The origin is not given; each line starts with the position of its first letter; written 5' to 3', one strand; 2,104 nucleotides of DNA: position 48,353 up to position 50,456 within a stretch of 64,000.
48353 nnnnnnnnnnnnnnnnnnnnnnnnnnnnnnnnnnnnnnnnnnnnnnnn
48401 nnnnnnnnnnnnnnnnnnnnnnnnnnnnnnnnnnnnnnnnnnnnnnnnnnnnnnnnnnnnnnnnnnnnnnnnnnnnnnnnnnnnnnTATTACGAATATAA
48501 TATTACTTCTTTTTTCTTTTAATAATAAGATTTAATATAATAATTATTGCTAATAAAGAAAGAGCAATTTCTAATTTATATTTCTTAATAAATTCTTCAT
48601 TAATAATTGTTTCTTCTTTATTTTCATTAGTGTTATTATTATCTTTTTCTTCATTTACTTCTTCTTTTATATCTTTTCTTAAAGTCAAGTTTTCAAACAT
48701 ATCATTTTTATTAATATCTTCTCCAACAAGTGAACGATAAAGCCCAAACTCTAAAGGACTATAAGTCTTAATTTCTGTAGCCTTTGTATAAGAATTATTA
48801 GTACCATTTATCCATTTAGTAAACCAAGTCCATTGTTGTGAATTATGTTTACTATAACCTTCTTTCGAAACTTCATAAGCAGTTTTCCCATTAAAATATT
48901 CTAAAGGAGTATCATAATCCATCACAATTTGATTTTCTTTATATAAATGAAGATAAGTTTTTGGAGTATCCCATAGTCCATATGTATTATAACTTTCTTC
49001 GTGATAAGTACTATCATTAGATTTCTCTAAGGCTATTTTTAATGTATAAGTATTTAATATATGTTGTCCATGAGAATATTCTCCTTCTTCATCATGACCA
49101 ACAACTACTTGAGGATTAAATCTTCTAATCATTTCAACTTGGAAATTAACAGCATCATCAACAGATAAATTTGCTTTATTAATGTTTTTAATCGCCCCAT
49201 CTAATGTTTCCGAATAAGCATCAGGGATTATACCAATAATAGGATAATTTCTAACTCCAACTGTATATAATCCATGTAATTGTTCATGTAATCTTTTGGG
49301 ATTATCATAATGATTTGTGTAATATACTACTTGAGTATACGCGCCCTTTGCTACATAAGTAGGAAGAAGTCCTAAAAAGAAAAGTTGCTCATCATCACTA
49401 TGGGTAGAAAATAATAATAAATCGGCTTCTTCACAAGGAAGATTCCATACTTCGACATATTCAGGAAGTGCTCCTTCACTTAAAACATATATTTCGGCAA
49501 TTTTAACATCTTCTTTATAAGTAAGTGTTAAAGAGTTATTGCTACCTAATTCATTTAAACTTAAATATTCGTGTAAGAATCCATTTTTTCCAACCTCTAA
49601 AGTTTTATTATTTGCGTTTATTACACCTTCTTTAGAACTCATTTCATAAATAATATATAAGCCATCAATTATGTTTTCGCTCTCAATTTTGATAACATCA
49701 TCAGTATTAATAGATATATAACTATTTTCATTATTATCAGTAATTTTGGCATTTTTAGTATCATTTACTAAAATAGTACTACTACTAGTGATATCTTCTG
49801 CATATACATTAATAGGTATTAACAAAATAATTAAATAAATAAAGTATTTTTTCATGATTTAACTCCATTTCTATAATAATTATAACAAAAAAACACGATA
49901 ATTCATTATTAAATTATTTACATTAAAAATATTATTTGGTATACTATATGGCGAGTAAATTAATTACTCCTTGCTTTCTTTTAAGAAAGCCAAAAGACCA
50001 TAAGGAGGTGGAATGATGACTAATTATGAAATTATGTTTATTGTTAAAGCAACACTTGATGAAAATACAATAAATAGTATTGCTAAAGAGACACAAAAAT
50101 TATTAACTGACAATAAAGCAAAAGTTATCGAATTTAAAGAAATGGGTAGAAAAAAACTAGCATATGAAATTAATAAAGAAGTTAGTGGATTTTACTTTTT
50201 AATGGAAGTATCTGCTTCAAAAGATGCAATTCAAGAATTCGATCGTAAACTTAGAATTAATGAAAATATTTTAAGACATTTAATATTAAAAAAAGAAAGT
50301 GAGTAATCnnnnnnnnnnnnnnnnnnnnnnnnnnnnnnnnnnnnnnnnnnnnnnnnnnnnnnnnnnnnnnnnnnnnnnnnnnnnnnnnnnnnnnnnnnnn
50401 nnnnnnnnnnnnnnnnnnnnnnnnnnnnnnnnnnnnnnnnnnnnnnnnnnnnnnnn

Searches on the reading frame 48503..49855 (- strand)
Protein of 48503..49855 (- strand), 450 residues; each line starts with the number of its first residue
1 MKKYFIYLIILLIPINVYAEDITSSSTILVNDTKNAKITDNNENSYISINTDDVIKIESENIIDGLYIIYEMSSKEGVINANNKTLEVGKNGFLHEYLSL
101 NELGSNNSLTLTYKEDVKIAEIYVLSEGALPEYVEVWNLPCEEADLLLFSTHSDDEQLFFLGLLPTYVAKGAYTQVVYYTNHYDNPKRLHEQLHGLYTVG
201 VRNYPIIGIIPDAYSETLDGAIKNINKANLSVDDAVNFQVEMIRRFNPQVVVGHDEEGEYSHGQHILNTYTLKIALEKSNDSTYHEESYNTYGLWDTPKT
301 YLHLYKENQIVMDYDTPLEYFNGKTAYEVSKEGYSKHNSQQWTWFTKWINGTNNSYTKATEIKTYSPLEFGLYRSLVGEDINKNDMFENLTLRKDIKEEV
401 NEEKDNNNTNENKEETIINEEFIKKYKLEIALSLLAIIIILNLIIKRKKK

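Call 12: search_protein_families(library=pfam, proteins=[window:48503-49855:-], max_evalue=0.00001)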
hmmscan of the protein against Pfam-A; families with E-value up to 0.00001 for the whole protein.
window:48503-49855:- (450 aa): 1 family
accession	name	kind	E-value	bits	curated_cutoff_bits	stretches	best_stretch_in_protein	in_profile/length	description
PF02585.22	PIG-L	-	1.1e-07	32.9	28.2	1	147-266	1-119/129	GlcNAc-PI de-N-acetylase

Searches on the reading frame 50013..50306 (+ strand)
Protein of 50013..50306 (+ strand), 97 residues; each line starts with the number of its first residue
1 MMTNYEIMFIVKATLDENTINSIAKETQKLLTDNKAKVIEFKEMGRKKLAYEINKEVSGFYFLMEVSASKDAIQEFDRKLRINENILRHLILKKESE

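Call 12: search_protein_families(library=pfam, proteins=[window:50013-50306:+], max_evalue=0.00001)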
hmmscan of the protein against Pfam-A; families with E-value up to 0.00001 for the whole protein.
window:50013-50306:+ (97 aa): 1 family
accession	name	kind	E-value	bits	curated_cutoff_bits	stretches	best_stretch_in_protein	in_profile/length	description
PF01250.22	Ribosomal_S6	-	3.2e-30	104.6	27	1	4-93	1-90/90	Ribosomal protein S6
